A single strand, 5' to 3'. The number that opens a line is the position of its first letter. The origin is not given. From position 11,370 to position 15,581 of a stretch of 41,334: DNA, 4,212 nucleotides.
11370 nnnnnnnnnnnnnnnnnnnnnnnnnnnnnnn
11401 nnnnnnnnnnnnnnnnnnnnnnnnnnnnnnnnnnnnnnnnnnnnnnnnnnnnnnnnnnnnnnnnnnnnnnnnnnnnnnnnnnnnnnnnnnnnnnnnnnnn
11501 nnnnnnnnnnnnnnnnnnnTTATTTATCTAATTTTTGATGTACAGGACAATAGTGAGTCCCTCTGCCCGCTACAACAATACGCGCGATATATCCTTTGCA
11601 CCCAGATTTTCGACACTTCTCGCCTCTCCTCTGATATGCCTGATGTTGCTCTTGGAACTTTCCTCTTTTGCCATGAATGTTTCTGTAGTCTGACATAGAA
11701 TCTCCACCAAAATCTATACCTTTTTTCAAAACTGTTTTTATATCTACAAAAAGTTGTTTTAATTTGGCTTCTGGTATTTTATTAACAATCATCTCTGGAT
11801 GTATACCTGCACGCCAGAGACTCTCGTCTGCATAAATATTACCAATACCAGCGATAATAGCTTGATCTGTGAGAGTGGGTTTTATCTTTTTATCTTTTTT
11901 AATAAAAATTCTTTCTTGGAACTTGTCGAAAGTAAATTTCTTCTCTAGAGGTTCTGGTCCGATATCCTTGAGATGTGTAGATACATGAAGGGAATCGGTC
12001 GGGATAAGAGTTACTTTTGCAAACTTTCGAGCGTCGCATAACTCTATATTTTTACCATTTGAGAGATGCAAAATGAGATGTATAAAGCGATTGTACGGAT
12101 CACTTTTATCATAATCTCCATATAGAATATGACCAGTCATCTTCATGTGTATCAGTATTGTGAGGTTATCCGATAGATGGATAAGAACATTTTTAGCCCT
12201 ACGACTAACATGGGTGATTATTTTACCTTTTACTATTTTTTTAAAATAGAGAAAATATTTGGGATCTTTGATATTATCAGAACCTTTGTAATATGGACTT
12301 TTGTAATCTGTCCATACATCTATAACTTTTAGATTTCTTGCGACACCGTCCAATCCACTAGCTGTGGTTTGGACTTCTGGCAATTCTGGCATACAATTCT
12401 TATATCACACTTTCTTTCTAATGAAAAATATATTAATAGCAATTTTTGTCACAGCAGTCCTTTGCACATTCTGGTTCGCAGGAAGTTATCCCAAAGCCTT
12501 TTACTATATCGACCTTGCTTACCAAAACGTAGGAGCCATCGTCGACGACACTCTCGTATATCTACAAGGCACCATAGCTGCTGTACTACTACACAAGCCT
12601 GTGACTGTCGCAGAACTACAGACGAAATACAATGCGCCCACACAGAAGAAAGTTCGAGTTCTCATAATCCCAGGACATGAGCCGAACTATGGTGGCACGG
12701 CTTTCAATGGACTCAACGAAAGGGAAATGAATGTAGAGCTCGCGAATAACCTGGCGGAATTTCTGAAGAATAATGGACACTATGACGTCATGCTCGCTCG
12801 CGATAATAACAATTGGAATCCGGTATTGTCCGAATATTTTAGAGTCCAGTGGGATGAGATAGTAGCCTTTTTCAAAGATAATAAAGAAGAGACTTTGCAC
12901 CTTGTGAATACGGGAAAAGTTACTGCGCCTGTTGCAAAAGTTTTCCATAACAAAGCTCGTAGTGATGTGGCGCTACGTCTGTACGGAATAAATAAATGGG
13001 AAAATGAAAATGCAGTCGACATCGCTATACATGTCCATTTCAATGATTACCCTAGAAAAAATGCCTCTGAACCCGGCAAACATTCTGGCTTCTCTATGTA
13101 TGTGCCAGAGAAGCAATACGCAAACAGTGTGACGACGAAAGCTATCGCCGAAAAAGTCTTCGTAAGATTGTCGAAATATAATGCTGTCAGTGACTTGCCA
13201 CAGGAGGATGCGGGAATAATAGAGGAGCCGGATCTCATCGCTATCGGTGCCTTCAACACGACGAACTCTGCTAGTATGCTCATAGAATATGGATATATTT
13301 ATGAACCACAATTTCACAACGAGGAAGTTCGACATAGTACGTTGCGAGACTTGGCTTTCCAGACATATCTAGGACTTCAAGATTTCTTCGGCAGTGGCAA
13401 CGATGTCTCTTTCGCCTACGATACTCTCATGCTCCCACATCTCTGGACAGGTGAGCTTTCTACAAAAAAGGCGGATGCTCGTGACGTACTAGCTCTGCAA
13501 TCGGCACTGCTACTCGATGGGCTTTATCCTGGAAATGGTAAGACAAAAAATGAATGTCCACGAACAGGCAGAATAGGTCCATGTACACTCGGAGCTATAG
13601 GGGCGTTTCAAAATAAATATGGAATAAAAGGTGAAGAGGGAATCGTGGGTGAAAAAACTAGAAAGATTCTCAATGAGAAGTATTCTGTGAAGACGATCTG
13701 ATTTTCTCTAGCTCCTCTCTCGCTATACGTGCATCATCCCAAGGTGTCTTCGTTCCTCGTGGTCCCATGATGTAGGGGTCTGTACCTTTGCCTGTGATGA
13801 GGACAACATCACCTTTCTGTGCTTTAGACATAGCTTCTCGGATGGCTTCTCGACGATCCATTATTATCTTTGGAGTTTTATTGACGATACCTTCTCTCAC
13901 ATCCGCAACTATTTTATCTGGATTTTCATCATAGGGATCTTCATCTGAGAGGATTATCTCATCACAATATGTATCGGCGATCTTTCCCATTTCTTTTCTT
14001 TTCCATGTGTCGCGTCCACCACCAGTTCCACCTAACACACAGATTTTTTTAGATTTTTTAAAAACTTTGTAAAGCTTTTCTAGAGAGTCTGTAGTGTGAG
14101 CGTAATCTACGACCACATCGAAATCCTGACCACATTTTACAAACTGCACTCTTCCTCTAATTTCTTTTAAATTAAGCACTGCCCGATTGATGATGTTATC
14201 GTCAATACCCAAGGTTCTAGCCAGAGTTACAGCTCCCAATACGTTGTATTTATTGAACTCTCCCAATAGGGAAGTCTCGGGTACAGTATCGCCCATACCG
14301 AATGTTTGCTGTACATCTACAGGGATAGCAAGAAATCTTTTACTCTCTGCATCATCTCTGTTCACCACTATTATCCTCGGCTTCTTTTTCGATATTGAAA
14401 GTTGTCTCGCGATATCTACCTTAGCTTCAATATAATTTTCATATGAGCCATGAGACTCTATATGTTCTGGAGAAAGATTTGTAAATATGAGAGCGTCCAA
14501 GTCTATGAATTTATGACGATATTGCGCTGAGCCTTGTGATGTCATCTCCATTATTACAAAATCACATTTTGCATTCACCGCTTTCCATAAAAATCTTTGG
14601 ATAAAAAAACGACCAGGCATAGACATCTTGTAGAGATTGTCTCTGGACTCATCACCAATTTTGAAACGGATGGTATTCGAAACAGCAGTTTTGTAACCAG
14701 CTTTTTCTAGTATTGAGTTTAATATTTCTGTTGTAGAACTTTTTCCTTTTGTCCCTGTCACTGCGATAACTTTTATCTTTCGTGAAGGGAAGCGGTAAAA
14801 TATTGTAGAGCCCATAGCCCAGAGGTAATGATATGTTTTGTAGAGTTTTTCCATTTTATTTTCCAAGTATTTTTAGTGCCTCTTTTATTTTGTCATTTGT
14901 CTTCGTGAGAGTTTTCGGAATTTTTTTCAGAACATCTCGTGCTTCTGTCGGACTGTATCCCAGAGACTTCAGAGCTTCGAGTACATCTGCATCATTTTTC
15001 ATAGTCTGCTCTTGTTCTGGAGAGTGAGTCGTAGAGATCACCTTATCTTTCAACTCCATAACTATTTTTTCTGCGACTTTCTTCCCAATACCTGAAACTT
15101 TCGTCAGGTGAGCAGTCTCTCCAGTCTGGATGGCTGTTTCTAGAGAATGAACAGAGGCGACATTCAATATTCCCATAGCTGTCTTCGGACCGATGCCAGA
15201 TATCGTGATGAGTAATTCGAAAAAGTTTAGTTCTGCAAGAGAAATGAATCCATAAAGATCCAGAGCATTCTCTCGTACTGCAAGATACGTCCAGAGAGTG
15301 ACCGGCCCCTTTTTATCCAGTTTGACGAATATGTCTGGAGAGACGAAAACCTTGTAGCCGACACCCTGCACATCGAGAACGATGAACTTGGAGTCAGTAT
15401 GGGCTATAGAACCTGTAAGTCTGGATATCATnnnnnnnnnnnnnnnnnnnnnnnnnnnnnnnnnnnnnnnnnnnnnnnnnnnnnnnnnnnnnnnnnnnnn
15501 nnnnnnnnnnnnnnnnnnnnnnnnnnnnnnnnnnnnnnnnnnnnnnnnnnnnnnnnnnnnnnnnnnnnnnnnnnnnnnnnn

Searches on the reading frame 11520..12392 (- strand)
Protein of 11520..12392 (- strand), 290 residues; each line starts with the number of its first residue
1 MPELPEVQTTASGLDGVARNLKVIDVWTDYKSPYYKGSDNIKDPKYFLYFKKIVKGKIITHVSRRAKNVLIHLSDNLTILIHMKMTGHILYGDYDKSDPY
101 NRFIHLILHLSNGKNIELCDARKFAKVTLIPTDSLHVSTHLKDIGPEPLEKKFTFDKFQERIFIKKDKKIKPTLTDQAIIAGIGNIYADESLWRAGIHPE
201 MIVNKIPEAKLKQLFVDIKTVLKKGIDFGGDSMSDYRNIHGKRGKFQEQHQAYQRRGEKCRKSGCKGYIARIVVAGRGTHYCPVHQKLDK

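Call 21: search_protein_families(library=pfam, proteins=[window:11520-12392:-], max_evalue=0.00001)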
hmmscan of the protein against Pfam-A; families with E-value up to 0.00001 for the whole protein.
window:11520-12392:- (290 aa): 3 families
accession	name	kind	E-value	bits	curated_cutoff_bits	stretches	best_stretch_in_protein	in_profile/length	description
PF06831.19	H2TH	-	7e-27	93.7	34.7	1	144-235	1-91/93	Formamidopyrimidine-DNA glycosylase H2TH domain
PF01149.29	Fapy_DNA_glyco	-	1.4e-21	77.8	25.5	1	1-127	1-117/117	Formamidopyrimidine-DNA glycosylase N-terminal domain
PF06827.20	zf-FPG_IleRS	-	4e-06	27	21.3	1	257-283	1-25/30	Zinc finger found in FPG and IleRS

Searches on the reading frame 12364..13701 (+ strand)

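Call 21: search_protein_families(library=pfam, proteins=[window:12364-13701:+], max_evalue=0.00001)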
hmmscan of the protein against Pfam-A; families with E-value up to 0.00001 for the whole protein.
window:12364-13701:+ (445 aa): 2 families
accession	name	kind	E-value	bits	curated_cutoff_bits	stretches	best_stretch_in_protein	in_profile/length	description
PF01520.23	Amidase_3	-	4.4e-16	59.8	27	1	99-316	1-150/174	N-acetylmuramoyl-L-alanine amidase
PF01471.23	PG_binding_1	-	9.3e-06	26.2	23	0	374-436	4-57/57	Putative peptidoglycan binding domain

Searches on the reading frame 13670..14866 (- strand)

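Call 21: search_protein_families(library=pfam, proteins=[window:13670-14866:-], max_evalue=0.00001)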
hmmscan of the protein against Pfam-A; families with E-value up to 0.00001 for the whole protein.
window:13670-14866:- (398 aa): 2 families
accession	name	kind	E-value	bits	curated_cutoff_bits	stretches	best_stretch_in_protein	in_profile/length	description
PF08245.18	Mur_ligase_M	-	9.7e-31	107.7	24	1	36-179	1-132/200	Mur ligase middle domain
PF02875.26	Mur_ligase_C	-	7.1e-26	91.9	28.4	1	238-361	1-127/127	Mur ligase, glutamate ligase domain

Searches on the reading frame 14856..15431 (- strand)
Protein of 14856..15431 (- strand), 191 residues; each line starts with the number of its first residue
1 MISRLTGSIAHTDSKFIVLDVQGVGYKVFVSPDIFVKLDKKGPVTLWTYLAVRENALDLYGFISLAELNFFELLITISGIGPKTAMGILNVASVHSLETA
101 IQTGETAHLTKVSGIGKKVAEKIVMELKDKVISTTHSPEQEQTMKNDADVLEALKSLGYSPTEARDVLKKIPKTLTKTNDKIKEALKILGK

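Call 21: search_protein_families(library=pfam, proteins=[window:14856-15431:-], max_evalue=0.00001)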
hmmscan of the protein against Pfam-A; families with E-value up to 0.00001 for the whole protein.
window:14856-15431:- (191 aa): 4 families
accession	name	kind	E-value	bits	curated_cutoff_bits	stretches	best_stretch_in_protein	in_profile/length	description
PF01330.27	RuvA_N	-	6.1e-19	68.3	23.6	1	1-61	1-61/61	RuvA N terminal domain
PF14520.12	HHH_5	-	4e-18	66.1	27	1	71-129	1-57/57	Helix-hairpin-helix domain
PF07499.19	RuvA_C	-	6.6e-11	43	24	1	148-189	4-46/47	RuvA, C-terminal domain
PF00633.29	HHH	-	1.2e-06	28.5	24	0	109-123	13-27/30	Helix-hairpin-helix motif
